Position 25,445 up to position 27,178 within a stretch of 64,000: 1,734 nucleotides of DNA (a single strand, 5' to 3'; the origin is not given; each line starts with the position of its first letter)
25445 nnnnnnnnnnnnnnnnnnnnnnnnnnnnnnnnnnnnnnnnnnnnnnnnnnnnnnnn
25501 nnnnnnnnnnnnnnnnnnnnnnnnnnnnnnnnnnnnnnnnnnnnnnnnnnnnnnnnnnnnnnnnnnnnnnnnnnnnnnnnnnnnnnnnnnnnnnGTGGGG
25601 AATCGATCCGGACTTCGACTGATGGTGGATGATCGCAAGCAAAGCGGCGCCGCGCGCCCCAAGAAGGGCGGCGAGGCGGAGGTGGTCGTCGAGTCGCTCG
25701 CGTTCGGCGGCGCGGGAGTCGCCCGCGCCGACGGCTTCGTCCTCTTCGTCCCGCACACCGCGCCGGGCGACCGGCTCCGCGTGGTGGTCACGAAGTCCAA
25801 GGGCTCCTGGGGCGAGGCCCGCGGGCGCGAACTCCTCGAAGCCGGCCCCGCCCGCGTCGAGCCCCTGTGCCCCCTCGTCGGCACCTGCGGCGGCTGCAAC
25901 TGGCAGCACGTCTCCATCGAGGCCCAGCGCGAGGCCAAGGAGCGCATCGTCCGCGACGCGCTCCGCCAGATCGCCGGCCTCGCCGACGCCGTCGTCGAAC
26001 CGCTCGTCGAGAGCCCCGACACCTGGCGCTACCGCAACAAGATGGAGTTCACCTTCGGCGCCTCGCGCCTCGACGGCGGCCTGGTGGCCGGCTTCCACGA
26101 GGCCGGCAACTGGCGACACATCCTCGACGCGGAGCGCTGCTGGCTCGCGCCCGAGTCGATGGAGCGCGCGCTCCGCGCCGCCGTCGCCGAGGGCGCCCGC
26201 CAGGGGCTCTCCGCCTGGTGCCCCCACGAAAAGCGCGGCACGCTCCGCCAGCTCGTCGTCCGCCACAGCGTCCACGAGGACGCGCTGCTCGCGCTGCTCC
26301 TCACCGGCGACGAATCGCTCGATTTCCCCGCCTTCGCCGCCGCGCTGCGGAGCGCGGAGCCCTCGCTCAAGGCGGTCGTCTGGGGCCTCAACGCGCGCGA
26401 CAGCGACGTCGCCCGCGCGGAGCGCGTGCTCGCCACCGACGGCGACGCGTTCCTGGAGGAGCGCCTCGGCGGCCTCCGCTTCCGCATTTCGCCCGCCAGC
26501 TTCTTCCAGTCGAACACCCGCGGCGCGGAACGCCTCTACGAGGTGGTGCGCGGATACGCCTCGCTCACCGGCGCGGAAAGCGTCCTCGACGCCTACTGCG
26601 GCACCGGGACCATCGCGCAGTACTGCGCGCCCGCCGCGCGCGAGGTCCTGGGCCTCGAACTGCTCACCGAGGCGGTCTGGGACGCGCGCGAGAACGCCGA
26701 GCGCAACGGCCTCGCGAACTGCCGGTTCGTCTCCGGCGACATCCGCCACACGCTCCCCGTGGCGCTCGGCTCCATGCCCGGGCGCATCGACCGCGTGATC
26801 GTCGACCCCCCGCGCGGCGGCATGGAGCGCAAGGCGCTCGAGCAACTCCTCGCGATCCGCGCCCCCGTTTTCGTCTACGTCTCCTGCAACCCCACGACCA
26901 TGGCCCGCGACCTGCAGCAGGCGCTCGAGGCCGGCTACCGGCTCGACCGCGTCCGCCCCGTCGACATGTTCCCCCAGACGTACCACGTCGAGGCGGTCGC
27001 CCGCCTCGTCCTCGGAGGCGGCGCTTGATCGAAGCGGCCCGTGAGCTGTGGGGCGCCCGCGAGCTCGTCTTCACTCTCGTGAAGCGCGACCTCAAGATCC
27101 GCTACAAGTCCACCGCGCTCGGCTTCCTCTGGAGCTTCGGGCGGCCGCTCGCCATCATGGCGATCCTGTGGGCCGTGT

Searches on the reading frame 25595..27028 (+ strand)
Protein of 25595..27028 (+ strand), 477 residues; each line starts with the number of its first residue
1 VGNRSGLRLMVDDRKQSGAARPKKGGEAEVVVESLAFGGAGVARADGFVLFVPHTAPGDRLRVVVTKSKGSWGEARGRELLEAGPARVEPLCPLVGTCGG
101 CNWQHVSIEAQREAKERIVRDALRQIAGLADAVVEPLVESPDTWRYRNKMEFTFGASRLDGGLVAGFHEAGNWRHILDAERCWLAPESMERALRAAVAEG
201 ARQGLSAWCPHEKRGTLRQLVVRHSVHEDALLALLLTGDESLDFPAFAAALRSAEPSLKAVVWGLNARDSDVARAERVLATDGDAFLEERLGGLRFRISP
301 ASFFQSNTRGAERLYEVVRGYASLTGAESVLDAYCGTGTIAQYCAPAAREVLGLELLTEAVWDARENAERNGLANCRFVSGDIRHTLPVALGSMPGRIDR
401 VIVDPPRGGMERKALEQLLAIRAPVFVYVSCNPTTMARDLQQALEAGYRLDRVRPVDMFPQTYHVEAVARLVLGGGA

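Call 53: search_protein_families(library=pfam, proteins=[window:25595-27028:+], max_evalue=0.001)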
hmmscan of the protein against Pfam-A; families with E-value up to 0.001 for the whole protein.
window:25595-27028:+ (477 aa): 6 families
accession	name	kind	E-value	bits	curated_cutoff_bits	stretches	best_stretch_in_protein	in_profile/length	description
PF05958.17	tRNA_U5-meth_tr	-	1.8e-16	60.5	23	1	398-467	284-350/357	tRNA (Uracil-5-)-methyltransferase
PF13847.12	Methyltransf_31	-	5e-09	36.4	27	1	326-402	3-79/145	Methyltransferase domain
PF13649.12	Methyltransf_25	-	1.9e-08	35.3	27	1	330-392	1-63/97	Methyltransferase domain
PF01938.26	TRAM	-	2.1e-07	31.1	21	1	24-71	4-54/61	TRAM domain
PF05175.20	MTS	-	5e-05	23.4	23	1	328-406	33-107/170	Methyltransferase small domain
PF08241.18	Methyltransf_11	-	7.7e-05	23.7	21.2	1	331-390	1-57/95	Methyltransferase domain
